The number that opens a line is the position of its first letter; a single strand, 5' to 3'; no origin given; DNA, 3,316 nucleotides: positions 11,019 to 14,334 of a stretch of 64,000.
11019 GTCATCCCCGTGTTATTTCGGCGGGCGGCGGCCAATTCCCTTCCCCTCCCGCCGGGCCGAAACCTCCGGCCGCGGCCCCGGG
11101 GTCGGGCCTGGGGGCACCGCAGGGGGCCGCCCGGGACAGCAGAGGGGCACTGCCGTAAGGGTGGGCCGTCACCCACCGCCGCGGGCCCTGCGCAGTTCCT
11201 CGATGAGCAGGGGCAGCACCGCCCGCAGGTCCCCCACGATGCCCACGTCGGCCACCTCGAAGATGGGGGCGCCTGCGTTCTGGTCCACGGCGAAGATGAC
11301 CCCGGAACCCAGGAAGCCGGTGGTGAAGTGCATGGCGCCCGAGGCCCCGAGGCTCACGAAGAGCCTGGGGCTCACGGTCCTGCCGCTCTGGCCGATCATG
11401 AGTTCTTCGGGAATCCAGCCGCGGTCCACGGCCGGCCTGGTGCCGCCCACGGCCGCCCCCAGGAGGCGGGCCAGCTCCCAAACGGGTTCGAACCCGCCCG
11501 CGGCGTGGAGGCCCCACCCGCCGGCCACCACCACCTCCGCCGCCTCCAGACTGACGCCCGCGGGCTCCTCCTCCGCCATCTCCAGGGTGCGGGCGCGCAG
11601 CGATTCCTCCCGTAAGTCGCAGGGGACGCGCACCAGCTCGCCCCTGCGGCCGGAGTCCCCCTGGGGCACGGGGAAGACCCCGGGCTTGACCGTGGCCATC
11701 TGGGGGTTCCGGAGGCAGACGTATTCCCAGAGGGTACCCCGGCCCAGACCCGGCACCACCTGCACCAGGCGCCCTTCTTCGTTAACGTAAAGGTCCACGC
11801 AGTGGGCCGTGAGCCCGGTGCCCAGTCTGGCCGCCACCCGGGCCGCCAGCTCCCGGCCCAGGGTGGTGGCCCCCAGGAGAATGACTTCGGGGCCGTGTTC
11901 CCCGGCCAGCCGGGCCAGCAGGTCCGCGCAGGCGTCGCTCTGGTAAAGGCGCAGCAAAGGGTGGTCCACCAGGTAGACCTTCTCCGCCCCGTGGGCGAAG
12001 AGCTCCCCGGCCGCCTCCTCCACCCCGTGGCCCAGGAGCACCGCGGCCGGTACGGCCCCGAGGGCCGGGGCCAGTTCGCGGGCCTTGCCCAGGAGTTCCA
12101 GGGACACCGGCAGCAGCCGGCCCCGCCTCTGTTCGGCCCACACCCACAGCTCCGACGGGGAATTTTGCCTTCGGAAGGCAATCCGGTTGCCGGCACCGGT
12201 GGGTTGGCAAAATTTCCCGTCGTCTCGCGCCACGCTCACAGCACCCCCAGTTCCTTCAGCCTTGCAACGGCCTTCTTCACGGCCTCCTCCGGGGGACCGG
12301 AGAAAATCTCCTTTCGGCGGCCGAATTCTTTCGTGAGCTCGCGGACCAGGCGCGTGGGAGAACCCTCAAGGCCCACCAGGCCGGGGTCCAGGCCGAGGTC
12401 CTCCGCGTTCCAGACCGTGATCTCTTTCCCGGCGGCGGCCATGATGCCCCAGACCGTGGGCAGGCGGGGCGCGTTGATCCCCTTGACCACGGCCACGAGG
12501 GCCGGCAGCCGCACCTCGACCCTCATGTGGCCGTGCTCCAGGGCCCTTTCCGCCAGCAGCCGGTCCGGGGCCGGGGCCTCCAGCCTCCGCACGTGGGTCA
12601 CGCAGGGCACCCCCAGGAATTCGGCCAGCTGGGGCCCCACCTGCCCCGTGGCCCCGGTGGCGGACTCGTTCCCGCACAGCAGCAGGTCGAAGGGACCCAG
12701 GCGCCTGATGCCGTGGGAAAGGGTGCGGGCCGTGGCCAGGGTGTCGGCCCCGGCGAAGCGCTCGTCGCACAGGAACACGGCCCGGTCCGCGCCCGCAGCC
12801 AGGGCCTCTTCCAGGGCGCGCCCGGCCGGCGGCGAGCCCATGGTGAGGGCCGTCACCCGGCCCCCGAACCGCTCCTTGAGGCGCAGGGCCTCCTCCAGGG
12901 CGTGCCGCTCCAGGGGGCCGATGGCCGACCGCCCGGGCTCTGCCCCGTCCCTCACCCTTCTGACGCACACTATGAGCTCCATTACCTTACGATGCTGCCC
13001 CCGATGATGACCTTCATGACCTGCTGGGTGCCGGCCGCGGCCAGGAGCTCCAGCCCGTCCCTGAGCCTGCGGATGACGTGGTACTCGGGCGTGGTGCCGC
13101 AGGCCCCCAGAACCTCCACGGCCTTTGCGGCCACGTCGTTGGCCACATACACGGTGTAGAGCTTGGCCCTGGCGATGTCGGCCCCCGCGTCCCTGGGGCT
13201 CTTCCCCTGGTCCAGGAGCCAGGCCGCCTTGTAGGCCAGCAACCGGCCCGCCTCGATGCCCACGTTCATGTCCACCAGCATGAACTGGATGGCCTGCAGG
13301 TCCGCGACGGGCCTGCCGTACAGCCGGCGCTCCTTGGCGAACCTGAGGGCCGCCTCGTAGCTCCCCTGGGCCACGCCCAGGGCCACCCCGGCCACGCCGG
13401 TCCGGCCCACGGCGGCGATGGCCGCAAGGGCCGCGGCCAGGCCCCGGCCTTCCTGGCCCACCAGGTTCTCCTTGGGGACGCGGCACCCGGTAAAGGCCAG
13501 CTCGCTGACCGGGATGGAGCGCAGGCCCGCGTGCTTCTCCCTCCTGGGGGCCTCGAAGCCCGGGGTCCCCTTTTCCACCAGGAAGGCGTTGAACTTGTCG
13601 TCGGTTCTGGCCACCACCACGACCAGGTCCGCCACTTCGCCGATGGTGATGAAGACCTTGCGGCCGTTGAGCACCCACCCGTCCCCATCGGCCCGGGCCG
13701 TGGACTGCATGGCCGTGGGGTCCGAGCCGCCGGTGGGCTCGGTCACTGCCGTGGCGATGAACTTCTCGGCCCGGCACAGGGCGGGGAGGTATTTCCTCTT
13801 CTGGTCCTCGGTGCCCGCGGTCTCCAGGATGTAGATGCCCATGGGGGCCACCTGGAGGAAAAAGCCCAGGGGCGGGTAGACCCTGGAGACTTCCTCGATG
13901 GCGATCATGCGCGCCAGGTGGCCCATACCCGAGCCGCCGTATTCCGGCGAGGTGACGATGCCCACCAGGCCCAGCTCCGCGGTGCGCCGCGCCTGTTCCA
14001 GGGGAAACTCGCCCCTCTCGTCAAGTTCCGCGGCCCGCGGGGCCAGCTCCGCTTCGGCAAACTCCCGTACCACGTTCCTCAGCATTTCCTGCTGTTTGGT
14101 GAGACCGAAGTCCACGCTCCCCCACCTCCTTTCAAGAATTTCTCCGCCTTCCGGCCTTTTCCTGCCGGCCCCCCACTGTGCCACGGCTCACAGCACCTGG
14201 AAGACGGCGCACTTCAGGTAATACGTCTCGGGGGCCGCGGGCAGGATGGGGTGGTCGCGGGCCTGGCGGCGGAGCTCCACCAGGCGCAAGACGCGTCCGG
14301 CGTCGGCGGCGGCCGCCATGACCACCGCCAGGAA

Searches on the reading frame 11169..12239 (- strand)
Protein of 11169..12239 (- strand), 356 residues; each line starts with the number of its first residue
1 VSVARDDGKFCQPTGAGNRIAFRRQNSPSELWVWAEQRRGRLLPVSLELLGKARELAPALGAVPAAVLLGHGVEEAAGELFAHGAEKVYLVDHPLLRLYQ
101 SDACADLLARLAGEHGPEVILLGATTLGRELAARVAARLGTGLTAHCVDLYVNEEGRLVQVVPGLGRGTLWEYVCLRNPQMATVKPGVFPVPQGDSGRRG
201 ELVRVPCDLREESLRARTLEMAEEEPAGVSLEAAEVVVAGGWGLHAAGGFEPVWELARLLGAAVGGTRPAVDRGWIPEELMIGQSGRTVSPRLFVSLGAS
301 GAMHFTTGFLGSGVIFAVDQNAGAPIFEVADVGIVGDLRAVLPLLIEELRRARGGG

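Call 10: search_protein_families(library=pfam, proteins=[window:11169-12239:-])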
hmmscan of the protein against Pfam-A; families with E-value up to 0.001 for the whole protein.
window:11169-12239:- (356 aa): 2 families
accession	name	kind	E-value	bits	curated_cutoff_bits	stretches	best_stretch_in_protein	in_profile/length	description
PF01012.27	ETF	-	4.7e-38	131.2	26.7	1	32-206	2-177/181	Electron transfer flavoprotein domain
PF00766.25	ETF_alpha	-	3.2e-26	91.6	27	1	231-308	2-79/81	Electron transfer flavoprotein FAD-binding domain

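Call 55: find_homologous_proteins(query=window:11169-12239:-)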
Query window:11169-12239:- (356 aa): 2914 proteins with E <= 0.001 among 8000 candidates; the best 120 are listed.
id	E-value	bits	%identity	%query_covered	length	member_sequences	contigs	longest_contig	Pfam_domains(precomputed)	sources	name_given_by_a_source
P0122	1.3e-218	743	97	99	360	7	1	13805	PF01012.28,PF00766.26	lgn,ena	-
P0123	2.8e-161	555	81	90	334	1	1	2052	PF01012.28,PF00766.26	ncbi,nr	ncbi:MAG: electron transfer flavoprotein subunit alpha/FixB family protein [Firmicutes bacterium]|nr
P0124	1.8e-133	463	65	91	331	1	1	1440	PF01012.28,PF00766.26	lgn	-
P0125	3.1e-132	459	65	92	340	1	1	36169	PF01012.28,PF00766.26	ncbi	-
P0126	4.8e-132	459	64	91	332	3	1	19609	PF01012.28,PF00766.26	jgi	jgi:electron transfer flavoprotein alpha subunit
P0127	1.0e-131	458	65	91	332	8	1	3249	PF01012.28,PF00766.26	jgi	-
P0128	1.6e-131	457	64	91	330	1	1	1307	PF01012.28,PF00766.26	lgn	-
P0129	2.1e-131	457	64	91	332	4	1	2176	PF01012.28,PF00766.26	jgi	jgi:electron transfer flavoprotein alpha subunit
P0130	2.9e-131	456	63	92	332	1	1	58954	PF01012.28,PF00766.26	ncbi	-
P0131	4.9e-131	455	62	93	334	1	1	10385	PF01012.28,PF00766.26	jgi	jgi:electron transfer flavoprotein alpha subunit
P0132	5.7e-131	455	62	93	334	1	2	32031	PF01012.28,PF00766.26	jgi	jgi:electron transfer flavoprotein alpha subunit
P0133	5.0e-130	452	65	91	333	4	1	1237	PF01012.28,PF00766.26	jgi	-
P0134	1.2e-129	451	64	91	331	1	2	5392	PF01012.28,PF00766.26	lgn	-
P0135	6.4e-129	448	62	91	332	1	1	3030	PF01012.28,PF00766.26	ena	-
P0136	1.5e-126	441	61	92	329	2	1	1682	PF01012.28,PF00766.26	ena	-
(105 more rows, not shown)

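Call 57: find_encoding_contigs(protein=P0122, flank=10000)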
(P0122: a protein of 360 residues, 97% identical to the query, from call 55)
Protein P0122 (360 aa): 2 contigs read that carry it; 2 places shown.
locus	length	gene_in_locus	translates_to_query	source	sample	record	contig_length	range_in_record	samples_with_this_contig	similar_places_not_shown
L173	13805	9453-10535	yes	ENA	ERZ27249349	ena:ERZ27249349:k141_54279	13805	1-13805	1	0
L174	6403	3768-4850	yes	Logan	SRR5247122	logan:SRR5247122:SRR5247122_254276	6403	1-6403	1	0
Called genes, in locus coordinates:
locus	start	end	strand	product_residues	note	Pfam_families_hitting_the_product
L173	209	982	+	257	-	PF01048:PNP_UDP_1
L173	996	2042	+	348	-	PF01008:IF-2B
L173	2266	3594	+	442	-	PF05221:AdoHcyase, PF07991:KARI_N (faint), PF05221:AdoHcyase, PF02826:2-Hacid_dh_C (weak), PF00670:AdoHcyase_NAD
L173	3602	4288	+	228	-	PF00596:Aldolase_II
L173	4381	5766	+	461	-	PF01979:Amidohydro_1, PF07969:Amidohydro_3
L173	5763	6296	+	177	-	PF01965:DJ-1_PfpI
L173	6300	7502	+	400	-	PF17785:PUA_3, PF01472:PUA (weak), PF02475:TRM5-TYW2_MTfase (weak), PF10672:Methyltrans_SAM, PF06325:PrmA, PF03602:Cons_hypoth95, PF13847:Methyltransf_31, PF13649:Methyltransf_25, +3 more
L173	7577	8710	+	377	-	PF02771:Acyl-CoA_dh_N, PF02770:Acyl-CoA_dh_M, PF00441:Acyl-CoA_dh_1, PF08028:Acyl-CoA_dh_2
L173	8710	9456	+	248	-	PF01012:ETF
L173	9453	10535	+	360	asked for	PF01012:ETF, PF00766:ETF_alpha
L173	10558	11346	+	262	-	PF01061:ABC2_membrane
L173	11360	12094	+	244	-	PF13555:AAA_29 (faint), PF00005:ABC_tran, PF13304:AAA_21 (faint)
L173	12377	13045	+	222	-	PF05685:Uma2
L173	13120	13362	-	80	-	PF04255:DUF433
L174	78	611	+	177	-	PF01965:DJ-1_PfpI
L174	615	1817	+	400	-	PF17785:PUA_3, PF01472:PUA (weak), PF02475:TRM5-TYW2_MTfase (weak), PF10672:Methyltrans_SAM, PF06325:PrmA, PF03602:Cons_hypoth95, PF13847:Methyltransf_31, PF13649:Methyltransf_25, +3 more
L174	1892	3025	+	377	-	PF02771:Acyl-CoA_dh_N, PF02770:Acyl-CoA_dh_M, PF00441:Acyl-CoA_dh_1, PF08028:Acyl-CoA_dh_2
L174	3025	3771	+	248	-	PF01012:ETF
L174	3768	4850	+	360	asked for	PF01012:ETF, PF00766:ETF_alpha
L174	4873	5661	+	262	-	PF01061:ABC2_membrane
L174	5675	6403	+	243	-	?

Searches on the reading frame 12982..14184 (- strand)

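Call 10: search_protein_families(library=pfam, proteins=[window:12982-14184:-])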
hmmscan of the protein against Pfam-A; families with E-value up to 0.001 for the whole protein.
window:12982-14184:- (400 aa): 4 families
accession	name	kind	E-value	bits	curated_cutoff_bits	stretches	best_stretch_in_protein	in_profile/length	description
PF02771.21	Acyl-CoA_dh_N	-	3.5e-33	114.8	22.9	1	29-140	1-113/113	Acyl-CoA dehydrogenase, N-terminal domain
PF00441.29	Acyl-CoA_dh_1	-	2.1e-31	109.5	22.4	1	246-395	1-146/150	Acyl-CoA dehydrogenase, C-terminal domain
PF02770.24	Acyl-CoA_dh_M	-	3.5e-24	85.2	33.3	1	144-233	1-96/97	Acyl-CoA dehydrogenase, middle domain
PF08028.16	Acyl-CoA_dh_2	-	2.7e-14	54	22.7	1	263-376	2-122/134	Acyl-CoA dehydrogenase, C-terminal domain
